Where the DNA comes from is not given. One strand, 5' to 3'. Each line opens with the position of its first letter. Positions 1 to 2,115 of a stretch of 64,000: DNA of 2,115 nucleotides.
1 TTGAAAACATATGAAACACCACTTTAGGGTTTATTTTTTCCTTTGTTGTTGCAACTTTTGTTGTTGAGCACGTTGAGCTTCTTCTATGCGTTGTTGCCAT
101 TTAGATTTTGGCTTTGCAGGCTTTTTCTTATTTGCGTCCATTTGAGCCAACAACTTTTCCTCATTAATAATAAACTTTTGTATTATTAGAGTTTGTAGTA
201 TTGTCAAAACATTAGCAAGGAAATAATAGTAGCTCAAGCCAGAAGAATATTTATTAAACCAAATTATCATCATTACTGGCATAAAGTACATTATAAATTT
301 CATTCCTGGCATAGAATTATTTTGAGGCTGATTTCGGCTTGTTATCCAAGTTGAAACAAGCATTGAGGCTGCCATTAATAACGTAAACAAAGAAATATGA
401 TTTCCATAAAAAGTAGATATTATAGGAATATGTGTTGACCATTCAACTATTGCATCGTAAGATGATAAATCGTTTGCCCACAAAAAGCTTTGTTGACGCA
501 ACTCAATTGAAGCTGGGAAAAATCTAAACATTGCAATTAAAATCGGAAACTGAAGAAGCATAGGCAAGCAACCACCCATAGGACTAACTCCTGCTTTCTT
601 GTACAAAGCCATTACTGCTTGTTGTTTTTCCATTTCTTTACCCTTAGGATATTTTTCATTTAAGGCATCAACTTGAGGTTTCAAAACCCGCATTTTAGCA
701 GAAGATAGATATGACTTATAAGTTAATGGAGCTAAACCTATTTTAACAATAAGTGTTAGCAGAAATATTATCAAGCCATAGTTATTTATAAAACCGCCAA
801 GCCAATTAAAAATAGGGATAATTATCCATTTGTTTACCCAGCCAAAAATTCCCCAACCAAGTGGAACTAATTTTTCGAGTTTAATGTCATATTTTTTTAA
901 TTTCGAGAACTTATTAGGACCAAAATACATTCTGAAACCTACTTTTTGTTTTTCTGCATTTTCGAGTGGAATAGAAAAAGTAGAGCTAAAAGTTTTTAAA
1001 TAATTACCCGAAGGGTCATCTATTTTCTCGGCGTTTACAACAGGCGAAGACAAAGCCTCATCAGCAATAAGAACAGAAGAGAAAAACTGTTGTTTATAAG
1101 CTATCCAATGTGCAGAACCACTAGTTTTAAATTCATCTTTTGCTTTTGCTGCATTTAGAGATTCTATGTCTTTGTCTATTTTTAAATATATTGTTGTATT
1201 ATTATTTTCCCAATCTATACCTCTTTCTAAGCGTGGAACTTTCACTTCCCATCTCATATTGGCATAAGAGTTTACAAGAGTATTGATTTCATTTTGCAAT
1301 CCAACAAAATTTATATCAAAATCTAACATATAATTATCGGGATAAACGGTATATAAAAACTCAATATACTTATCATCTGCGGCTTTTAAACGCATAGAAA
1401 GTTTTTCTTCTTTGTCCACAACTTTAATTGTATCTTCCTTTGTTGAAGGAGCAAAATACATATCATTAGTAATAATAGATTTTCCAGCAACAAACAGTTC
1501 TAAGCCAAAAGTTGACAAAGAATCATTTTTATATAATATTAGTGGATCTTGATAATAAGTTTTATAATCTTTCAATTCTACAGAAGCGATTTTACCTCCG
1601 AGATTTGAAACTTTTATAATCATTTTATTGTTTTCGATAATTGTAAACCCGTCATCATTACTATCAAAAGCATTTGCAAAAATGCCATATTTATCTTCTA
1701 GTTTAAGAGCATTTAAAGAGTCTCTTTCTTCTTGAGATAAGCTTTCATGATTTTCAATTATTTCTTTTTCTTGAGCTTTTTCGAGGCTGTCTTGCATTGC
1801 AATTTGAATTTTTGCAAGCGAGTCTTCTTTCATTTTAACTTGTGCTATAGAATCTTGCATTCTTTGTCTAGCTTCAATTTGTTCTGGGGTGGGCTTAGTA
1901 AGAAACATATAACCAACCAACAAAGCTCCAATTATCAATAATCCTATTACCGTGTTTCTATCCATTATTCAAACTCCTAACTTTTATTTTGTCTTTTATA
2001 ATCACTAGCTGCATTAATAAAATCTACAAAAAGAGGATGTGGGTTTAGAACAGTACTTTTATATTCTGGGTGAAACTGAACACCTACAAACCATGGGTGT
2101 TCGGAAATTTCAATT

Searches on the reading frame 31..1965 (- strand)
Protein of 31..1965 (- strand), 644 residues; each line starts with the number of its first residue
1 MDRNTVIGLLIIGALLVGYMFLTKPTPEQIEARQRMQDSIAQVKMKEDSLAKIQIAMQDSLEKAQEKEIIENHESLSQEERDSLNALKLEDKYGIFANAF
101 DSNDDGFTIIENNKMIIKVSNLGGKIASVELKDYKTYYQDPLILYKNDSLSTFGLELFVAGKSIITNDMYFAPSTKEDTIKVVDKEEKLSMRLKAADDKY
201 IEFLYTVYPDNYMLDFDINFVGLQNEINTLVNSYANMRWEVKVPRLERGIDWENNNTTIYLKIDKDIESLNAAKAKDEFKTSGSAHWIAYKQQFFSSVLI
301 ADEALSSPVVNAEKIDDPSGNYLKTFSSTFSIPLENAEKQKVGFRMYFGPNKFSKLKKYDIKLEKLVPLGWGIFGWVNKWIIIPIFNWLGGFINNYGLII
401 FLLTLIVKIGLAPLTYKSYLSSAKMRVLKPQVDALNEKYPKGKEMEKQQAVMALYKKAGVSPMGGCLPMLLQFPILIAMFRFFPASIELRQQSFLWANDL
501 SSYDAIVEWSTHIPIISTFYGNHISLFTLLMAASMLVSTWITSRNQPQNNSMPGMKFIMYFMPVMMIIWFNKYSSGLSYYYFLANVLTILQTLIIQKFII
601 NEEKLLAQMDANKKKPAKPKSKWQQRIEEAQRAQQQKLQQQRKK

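Call 66: find_encoding_contigs(protein=window:31-1965:-, flank=10000, max_places=2)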
Protein window:31-1965:- (644 aa): 22 contigs read that carry it; 2 places shown.
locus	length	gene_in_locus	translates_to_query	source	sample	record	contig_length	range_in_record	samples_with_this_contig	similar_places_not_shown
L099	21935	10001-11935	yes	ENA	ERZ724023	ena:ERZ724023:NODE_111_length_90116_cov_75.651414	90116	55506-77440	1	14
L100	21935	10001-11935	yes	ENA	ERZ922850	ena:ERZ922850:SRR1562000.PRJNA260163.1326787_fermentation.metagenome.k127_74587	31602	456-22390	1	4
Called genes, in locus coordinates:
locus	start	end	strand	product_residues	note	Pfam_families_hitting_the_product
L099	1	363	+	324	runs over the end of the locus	PF13649:Methyltransf_25 (faint), PF08241:Methyltransf_11 (weak)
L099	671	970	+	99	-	PF05973:Gp49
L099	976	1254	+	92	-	PF21716:dnstrm_HI1420, PF01381:HTH_3 (weak)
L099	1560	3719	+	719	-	PF00999:Na_H_Exchanger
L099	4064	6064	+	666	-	PF03993:DUF349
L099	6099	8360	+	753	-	PF13620:CarboxypepD_reg, PF13715:CarbopepD_reg_2, PF07715:Plug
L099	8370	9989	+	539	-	PF06418:CTP_synth_N, PF00117:GATase, PF07722:Peptidase_C26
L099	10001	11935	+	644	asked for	PF14849:YidC_periplas, PF02096:60KD_IMP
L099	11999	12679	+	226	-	PF01209:Ubie_methyltran, PF13489:Methyltransf_23 (weak), PF13847:Methyltransf_31 (weak), PF08241:Methyltransf_11, PF08242:Methyltransf_12 (weak), PF13649:Methyltransf_25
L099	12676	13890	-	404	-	PF06689:zf-C4_ClpX, PF00493:MCM (weak), PF05496:RuvB_N (weak), PF07724:AAA_2, PF13401:AAA_22 (weak), PF00004:AAA, PF07728:AAA_5 (weak), PF10431:ClpB_D2-small, +1 more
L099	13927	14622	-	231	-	PF00574:CLP_protease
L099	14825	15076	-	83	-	PF02700:PurS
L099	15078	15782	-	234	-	PF01066:CDP-OH_P_transf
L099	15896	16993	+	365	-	PF19572:PorV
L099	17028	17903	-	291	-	PF02498:Bro-N (weak), PF02661:Fic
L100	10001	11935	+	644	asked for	PF14849:YidC_periplas, PF02096:60KD_IMP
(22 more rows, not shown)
